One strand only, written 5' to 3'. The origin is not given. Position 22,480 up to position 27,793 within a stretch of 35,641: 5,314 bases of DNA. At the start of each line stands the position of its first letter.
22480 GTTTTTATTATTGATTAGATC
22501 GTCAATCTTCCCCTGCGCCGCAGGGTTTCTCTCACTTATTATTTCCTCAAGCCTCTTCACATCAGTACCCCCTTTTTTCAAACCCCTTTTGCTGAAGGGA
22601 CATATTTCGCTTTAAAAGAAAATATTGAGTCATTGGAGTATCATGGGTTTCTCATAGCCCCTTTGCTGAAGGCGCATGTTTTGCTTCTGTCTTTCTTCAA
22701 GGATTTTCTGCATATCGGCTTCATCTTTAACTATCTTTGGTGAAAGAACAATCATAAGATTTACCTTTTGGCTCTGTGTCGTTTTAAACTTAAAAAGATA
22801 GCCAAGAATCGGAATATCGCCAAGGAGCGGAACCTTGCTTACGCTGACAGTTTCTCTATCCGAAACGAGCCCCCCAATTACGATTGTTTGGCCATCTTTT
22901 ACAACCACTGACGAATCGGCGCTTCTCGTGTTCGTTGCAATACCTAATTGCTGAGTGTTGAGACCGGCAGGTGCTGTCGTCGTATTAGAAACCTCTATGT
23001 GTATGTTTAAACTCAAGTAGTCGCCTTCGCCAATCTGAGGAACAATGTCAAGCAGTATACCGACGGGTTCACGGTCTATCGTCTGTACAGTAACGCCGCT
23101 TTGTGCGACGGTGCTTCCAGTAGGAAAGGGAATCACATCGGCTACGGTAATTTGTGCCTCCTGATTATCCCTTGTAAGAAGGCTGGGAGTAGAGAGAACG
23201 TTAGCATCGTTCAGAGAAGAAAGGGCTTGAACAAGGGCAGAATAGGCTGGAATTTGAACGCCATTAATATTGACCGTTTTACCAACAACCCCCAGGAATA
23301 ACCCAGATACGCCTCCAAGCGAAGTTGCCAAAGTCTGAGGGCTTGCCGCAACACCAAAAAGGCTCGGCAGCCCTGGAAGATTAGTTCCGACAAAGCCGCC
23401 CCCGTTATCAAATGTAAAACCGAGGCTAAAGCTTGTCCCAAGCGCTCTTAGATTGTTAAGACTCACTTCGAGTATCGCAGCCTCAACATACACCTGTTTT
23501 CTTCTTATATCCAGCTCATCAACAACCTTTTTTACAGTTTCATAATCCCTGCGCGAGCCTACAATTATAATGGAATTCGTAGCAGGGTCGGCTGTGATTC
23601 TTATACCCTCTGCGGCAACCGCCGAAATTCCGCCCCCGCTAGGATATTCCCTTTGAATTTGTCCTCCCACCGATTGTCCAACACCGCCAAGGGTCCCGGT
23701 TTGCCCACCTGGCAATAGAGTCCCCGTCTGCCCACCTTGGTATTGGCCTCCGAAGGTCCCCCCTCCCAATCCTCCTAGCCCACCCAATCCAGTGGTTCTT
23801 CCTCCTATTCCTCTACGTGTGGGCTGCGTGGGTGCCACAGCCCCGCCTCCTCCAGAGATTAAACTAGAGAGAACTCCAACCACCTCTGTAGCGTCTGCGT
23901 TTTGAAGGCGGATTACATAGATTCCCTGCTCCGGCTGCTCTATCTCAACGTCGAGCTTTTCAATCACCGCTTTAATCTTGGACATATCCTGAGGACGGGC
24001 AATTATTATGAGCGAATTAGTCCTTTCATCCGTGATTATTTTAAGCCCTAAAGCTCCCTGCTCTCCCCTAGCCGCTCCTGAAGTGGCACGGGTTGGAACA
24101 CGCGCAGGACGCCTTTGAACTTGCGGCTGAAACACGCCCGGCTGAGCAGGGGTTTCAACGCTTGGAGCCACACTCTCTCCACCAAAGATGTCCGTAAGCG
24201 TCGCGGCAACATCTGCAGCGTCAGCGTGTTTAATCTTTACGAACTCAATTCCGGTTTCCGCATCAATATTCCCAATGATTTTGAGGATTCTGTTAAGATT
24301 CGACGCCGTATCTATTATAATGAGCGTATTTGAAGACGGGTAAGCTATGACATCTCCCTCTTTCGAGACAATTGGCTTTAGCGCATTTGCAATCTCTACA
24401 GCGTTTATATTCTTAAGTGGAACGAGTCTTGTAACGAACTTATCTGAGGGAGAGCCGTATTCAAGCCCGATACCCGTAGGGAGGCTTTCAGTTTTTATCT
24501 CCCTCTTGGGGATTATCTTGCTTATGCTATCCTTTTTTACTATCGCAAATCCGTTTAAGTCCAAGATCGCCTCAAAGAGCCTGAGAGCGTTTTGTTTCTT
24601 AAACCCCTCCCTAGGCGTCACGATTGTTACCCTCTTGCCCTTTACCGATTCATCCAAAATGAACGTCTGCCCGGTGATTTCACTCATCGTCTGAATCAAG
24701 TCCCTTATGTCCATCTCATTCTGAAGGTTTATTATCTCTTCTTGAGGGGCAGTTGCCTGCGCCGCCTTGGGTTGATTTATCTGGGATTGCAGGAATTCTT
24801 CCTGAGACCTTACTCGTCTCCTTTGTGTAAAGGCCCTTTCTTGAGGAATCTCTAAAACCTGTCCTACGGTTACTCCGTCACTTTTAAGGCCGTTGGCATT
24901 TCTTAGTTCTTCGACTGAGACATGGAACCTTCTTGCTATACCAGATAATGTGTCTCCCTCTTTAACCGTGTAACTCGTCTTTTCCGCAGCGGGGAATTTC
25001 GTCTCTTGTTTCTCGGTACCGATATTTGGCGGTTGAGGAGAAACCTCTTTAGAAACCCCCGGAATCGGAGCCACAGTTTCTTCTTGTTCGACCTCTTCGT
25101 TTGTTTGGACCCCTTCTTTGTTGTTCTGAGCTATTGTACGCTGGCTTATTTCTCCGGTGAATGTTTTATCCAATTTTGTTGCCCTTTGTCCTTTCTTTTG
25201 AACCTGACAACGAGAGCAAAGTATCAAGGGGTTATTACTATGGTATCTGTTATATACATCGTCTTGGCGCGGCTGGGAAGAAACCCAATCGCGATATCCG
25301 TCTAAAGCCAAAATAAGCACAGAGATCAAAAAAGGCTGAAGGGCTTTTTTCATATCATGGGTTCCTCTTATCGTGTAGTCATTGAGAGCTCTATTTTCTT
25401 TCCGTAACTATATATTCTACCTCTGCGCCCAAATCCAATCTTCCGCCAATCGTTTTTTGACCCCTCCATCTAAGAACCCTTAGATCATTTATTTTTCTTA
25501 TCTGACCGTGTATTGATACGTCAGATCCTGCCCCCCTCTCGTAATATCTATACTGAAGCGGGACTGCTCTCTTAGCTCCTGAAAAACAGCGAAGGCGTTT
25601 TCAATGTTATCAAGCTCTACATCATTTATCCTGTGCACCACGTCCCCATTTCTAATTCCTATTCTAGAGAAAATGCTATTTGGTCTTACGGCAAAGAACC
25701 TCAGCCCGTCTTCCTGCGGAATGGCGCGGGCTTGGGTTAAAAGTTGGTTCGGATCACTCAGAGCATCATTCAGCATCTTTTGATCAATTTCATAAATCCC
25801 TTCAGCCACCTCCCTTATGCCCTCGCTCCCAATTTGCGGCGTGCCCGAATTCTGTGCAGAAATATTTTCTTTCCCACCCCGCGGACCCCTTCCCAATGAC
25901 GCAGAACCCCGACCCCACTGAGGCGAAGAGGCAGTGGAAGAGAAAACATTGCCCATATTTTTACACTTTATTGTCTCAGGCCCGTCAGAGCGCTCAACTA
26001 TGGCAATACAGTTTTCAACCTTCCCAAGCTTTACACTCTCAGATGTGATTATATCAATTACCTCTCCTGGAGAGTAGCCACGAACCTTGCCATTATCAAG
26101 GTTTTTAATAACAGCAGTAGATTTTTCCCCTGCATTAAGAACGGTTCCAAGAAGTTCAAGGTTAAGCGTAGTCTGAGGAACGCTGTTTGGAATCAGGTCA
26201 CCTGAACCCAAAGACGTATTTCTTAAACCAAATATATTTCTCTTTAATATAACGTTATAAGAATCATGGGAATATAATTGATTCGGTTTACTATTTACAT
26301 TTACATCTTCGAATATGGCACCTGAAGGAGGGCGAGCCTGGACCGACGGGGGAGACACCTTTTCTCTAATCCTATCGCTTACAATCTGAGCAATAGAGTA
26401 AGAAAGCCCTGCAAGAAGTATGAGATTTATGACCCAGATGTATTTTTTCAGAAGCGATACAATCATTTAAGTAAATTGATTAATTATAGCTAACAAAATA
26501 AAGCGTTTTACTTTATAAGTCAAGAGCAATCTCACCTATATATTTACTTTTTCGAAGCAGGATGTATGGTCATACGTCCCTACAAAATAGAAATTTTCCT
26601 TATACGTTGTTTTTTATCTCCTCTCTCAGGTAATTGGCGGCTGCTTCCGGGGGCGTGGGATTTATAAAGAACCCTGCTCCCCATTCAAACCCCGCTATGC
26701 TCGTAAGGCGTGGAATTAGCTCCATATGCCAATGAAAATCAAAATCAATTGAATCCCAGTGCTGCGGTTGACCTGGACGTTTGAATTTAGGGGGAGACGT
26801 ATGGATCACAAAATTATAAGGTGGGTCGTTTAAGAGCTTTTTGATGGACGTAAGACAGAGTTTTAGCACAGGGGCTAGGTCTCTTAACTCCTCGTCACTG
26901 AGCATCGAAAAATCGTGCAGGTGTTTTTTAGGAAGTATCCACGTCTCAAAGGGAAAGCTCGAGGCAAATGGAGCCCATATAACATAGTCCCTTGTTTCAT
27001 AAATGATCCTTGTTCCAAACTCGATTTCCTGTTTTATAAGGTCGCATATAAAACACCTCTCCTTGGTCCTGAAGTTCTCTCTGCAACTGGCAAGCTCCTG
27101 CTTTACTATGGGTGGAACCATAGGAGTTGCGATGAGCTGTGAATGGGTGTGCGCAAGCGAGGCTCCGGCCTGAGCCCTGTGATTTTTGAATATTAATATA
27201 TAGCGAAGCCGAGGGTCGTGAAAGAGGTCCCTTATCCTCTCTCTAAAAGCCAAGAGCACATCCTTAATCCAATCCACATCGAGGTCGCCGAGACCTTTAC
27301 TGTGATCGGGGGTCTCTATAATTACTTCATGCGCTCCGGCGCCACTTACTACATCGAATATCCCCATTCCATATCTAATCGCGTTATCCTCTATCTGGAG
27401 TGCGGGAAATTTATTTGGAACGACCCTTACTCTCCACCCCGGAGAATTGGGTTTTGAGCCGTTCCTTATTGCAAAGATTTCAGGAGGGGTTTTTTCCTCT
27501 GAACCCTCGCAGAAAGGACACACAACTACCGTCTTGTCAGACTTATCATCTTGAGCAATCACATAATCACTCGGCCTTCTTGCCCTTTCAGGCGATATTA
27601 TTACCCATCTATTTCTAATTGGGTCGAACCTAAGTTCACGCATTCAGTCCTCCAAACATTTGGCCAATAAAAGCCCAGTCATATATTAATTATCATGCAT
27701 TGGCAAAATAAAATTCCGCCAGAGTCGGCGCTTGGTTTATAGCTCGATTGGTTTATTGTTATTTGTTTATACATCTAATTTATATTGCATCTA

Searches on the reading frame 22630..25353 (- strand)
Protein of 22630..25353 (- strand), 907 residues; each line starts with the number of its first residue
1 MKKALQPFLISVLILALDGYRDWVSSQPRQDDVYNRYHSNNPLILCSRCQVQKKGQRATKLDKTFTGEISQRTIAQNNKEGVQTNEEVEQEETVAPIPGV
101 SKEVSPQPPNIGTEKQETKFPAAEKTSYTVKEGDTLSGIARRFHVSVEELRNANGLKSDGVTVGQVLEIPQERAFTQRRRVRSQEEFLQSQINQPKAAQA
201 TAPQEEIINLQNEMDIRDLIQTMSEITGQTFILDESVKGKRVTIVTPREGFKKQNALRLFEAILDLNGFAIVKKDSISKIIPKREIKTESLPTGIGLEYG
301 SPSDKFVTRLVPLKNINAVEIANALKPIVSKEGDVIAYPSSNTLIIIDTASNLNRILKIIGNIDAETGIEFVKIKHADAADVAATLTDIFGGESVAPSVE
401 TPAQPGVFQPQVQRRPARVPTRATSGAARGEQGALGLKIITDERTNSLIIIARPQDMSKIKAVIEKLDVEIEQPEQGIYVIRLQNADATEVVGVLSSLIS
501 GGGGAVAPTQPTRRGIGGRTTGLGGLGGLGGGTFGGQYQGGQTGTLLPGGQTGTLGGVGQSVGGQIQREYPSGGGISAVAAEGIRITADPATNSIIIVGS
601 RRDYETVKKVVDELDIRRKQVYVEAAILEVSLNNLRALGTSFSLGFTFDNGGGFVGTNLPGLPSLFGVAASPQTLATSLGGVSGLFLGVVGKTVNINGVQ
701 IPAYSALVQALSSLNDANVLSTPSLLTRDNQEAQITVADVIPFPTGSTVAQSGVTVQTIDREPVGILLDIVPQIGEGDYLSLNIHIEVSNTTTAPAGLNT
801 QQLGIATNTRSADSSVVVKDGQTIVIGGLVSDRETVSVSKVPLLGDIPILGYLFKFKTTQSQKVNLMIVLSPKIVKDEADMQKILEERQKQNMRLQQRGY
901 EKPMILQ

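Call 5: search_protein_families(library=pfam, proteins=[window:22630-25353:-], max_evalue=0.01)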
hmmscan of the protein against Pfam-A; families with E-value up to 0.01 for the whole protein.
window:22630-25353:- (907 aa): 5 families
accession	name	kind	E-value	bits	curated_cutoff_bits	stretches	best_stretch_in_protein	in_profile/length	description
PF03958.22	Secretin_N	-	7.4e-47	157.9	28.2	3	371-473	3-69/69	Bacterial type II/III secretion system short domain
PF00263.26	Secretin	-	1.3e-46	158.7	27.5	1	710-876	1-169/169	Bacterial type II and III secretion system protein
PF21305.2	type_II_gspD_N0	-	2.4e-17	63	27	1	212-280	4-71/71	GspD-like, N0 domain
PF01476.26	LysM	-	4.3e-17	62.2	20.9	1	128-170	1-43/43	LysM domain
PF23473.1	LysM3_LYK4_5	-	3.6e-07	30.6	29.3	1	127-160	4-37/48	LYK4/5 LysM3 domain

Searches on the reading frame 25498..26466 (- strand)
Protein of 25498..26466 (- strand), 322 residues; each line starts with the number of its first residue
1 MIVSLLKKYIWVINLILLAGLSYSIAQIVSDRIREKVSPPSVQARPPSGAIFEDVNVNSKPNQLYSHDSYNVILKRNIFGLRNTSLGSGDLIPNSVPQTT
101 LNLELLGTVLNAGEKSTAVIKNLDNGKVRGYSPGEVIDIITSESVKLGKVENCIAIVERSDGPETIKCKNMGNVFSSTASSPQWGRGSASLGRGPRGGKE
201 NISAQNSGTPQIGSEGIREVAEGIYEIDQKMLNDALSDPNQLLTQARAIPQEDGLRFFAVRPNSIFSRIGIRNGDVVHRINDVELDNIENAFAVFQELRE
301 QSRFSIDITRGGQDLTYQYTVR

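Call 6: search_protein_families(library=pfam, proteins=[window:25498-26466:-], max_evalue=0.01)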
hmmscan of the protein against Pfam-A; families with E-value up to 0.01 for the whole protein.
window:25498-26466:- (322 aa): 3 families
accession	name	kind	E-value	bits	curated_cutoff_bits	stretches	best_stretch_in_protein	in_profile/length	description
PF11356.14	T2SSC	-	5.5e-07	30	27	1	17-138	3-115/141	Type II secretion system protein C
PF17820.7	PDZ_6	-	1.7e-05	24.9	27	1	259-310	4-54/54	PDZ domain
PF13180.12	PDZ_2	-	0.00022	21.9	27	1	250-318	9-77/80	PDZ domain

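Call 7: search_protein_families(library=ncbifam, proteins=[window:25498-26466:-], max_evalue=0.01)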
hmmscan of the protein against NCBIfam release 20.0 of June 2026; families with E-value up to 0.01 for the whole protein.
window:25498-26466:- (322 aa): 9 families
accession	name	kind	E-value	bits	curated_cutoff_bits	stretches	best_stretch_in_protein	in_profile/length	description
NF041515.1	GspC_delta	equivalog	4e-47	161.5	150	1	7-322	1-311/311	type II secretion system protein GspC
TIGR01713.1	typeII_sec_gspC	equivalog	1.2e-13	51.2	101.6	1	94-313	74-251/259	type II secretion system protein GspC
NF041616.1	T2SS_C_SYNERG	exception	2.4e-13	50.1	200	1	199-322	167-296/296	type II secretion system protein GspC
NF040960.1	MamE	equivalog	3.1e-05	22.8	800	1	154-313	378-527/659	magnetosome formation protease MamE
NF041521.1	HhoA_HhoB_HtrA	equivalog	8.6e-05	22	450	1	240-317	250-327/335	HhoA/HhoB/HtrA family serine endopeptidase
NF047968.1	SerProtHtrA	equivalog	0.00039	19.9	470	1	249-317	285-353/357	serine protease HtrA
NF008147.1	PRK10898.1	equivalog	0.00042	19.6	408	1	241-321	267-347/352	outer membrane-stress sensor serine endopeptidase DegS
TIGR02037.1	degP_htrA_DO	subfamily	0.00047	19.2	416.2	1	251-315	366-430/434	Do family serine endopeptidase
NF041199.1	trx7_PDZ_seleno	equivalog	0.0079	15.1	300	1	252-317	202-268/390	Trx7/PDZ domain-containing (seleno)protein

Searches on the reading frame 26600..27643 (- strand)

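Call 6: search_protein_families(library=pfam, proteins=[window:26600-27643:-], max_evalue=0.01)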
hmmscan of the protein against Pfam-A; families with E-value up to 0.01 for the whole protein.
window:26600-27643:- (347 aa): 5 families
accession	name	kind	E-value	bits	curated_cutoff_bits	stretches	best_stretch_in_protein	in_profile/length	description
PF01087.27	GalP_UDP_transf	-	1.5e-14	55.3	22.1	1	2-177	12-184/184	Galactose-1-phosphate uridyl transferase, N-terminal domain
PF16268.10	DUF4921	-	8.8e-13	48.4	28.5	1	109-339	183-393/425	Domain of unknown function (DUF4921)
PF02744.22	GalP_UDP_tr_C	-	1.2e-07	32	29.2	1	191-310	9-122/165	Galactose-1-phosphate uridyl transferase, C-terminal domain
PF01230.28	HIT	-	7.4e-06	27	21.5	1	211-281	6-76/98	HIT domain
PF16285.10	DUF4931_N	-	1.8e-05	25.2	24.1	1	95-172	44-120/124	Domain of unknown function (DUF4931) N-terminal domain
